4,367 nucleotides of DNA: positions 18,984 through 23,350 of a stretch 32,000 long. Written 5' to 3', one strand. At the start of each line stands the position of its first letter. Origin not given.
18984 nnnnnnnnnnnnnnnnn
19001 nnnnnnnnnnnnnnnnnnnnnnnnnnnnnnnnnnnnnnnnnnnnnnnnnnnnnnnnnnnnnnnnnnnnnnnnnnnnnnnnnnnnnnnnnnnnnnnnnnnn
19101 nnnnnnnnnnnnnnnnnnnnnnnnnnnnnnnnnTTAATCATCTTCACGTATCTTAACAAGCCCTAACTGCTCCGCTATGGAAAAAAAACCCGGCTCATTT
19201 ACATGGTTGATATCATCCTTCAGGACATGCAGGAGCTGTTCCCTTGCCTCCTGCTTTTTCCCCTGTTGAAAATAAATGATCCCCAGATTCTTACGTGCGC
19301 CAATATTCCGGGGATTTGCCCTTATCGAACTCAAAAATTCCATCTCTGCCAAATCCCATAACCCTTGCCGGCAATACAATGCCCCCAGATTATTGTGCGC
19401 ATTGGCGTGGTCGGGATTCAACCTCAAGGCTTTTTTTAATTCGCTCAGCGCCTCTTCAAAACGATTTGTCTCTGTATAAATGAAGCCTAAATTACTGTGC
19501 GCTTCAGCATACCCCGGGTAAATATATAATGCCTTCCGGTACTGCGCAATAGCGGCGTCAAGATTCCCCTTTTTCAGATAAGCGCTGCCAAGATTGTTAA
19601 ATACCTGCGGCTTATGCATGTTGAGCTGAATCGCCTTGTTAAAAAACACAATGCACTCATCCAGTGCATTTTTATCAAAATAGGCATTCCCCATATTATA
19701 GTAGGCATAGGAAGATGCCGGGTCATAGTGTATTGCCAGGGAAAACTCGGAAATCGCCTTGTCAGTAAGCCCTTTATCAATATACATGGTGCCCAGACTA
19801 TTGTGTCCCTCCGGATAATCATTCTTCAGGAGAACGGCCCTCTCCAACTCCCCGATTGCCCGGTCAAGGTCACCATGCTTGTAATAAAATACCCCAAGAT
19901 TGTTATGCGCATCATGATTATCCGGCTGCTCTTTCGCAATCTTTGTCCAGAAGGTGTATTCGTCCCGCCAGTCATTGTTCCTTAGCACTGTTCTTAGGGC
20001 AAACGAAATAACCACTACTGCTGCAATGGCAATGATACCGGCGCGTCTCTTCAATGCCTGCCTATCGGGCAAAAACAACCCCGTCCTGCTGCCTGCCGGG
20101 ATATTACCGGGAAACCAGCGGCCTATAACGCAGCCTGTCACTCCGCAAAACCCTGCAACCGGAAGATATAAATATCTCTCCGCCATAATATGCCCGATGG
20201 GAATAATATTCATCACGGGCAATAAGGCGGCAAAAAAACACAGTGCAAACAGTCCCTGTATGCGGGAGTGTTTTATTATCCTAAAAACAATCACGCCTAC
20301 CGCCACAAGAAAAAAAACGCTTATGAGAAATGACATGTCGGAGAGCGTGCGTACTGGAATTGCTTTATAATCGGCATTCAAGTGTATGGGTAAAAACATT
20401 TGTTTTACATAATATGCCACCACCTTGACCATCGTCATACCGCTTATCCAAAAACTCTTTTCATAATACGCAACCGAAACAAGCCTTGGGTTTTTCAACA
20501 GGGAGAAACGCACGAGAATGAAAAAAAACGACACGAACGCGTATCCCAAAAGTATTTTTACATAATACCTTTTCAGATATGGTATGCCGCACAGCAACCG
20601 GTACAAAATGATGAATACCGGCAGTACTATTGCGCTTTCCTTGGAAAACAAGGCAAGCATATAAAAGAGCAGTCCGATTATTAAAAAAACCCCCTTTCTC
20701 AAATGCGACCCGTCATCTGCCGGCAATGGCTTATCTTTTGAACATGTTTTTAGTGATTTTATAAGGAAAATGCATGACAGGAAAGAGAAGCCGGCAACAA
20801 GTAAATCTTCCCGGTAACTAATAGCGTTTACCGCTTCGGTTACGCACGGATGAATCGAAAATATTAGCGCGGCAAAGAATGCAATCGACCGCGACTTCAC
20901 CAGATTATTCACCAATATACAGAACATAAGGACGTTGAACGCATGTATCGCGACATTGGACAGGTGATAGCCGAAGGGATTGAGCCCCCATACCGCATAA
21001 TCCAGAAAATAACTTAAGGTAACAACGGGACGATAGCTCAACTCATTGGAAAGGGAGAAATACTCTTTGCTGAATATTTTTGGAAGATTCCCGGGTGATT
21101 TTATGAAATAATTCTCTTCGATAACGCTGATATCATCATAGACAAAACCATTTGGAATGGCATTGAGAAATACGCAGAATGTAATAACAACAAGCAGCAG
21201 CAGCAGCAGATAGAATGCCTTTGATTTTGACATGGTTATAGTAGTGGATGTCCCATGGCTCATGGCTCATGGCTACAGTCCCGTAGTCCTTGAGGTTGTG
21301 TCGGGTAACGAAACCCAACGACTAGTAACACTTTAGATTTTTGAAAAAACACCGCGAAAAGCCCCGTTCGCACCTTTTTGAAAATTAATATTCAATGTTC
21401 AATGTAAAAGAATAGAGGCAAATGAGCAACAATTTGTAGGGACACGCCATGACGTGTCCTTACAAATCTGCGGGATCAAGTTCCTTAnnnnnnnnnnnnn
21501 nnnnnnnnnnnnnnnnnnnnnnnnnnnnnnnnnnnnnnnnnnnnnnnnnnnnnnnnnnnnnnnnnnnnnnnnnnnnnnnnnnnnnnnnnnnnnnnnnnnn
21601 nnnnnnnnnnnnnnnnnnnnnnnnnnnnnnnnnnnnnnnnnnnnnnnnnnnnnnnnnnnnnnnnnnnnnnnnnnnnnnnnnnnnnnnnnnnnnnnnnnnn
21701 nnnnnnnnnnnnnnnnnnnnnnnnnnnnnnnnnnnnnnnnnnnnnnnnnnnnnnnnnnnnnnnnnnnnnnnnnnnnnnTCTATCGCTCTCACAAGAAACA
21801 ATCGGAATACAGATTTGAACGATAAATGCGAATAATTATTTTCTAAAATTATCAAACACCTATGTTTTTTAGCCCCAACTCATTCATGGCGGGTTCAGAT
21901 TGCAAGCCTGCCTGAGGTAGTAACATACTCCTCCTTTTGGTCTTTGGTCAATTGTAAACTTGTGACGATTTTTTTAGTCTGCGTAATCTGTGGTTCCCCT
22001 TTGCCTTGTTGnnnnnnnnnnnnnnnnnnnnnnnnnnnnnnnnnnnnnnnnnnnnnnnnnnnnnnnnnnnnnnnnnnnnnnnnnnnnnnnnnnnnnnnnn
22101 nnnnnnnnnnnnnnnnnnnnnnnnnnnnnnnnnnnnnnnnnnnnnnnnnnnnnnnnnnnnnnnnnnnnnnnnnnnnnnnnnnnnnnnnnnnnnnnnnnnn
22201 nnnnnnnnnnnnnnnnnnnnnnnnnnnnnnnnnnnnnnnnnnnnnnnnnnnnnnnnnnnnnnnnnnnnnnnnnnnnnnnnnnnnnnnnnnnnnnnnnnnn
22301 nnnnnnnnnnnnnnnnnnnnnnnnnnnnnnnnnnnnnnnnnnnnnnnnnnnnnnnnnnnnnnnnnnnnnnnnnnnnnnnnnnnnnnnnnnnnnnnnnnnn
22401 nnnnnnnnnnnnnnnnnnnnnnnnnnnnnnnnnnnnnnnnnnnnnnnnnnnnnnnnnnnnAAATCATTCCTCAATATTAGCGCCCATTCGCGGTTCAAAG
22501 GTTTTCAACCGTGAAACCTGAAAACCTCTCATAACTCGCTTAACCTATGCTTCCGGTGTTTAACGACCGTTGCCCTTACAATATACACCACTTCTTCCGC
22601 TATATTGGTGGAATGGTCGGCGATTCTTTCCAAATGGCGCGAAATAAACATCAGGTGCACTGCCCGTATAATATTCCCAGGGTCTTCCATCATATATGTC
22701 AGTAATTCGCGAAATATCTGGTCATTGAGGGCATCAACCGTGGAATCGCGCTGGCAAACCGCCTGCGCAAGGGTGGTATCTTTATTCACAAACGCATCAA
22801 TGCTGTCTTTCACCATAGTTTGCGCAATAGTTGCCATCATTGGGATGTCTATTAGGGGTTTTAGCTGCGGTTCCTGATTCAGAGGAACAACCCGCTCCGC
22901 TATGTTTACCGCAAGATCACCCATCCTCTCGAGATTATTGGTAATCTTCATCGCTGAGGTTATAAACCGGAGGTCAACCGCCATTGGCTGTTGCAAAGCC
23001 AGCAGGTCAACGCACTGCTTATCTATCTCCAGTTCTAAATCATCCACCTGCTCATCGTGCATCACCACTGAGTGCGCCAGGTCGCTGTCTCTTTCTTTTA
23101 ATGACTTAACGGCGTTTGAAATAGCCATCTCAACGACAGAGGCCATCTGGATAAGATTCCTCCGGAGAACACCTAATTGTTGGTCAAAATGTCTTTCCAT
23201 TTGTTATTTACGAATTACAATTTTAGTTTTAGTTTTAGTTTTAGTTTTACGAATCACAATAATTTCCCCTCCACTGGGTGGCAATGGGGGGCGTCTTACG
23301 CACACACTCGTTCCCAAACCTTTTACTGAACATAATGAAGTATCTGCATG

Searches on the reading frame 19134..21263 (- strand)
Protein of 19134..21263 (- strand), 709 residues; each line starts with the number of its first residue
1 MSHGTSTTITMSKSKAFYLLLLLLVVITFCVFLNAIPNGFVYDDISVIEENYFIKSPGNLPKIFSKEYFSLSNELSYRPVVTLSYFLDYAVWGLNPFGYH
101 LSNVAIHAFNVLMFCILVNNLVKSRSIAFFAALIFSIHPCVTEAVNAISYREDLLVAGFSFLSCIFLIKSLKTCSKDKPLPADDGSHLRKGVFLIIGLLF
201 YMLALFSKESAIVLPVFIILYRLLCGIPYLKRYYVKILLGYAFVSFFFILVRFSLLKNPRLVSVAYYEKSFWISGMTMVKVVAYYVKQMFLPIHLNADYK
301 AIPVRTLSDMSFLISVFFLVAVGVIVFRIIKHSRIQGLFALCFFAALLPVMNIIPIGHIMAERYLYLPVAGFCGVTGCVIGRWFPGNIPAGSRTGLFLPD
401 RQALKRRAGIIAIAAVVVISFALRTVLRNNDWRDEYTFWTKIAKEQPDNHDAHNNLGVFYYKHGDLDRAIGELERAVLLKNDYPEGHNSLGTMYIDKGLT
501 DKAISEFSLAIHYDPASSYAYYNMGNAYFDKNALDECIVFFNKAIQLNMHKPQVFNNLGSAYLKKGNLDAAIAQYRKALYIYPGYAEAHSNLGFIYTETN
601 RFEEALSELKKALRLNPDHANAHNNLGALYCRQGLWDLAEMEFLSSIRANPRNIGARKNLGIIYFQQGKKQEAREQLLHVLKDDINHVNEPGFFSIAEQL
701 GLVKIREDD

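Call 69: search_protein_families(library=pfam, proteins=[window:19134-21263:-], max_evalue=0.001)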
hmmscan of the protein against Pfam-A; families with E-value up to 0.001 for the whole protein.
window:19134-21263:- (709 aa): 22 families
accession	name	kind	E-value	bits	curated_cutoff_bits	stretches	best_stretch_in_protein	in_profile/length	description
PF00515.34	TPR_1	-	2e-40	135.4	27.8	3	553-585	2-34/34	Tetratricopeptide repeat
PF07719.23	TPR_2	-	8.4e-40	132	27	4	586-619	1-34/34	Tetratricopeptide repeat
PF13414.12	TPR_11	-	1.1e-39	134.3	26.8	5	595-634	3-42/42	TPR repeat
PF13431.12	TPR_17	-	1.6e-34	115.7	24.4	3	609-640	2-33/34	Tetratricopeptide repeat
PF13181.12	TPR_8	-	6.7e-30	101.1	25.7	3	553-583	2-32/34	Tetratricopeptide repeat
PF14559.12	TPR_19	-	3.1e-28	98.3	25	3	563-609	2-48/68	Tetratricopeptide repeat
PF13432.12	TPR_16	-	8.5e-28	96.9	32.7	3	599-651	10-62/65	Tetratricopeptide repeat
PF13424.12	TPR_12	-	2.1e-24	86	30.1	3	554-615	5-74/77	Tetratricopeptide repeat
PF13374.12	TPR_10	-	3.7e-17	62.2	27.5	0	555-582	5-32/42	Tetratricopeptide repeat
PF13428.12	TPR_14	-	8.3e-15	54.3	23.5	0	592-628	7-43/44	Tetratricopeptide repeat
PF13176.12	TPR_7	-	9.8e-13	47.5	27.9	0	556-581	3-28/36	Tetratricopeptide repeat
PF13371.12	TPR_9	-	4.4e-12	46.3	35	1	559-622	2-65/73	Tetratricopeptide repeat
PF13174.12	TPR_6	-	5.9e-11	42.7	26.3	0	558-584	6-32/33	Tetratricopeptide repeat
PF14561.12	TPR_20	-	5.7e-09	36.6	25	0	645-687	13-55/90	Tetratricopeptide repeat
PF23914.1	TPR_CcmH_CycH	-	2.1e-08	34.6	42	0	586-678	50-145/158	Cytochrome c-type biogenesis protein H TPR domain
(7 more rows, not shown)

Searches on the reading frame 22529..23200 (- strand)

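Call 69: search_protein_families(library=pfam, proteins=[window:22529-23200:-], max_evalue=0.001)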
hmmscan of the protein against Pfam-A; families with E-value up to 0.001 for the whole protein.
window:22529-23200:- (223 aa): 1 family
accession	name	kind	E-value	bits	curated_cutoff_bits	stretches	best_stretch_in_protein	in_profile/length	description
PF01895.24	PhoU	-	2.1e-52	175.9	23.5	2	17-104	2-89/89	PhoU domain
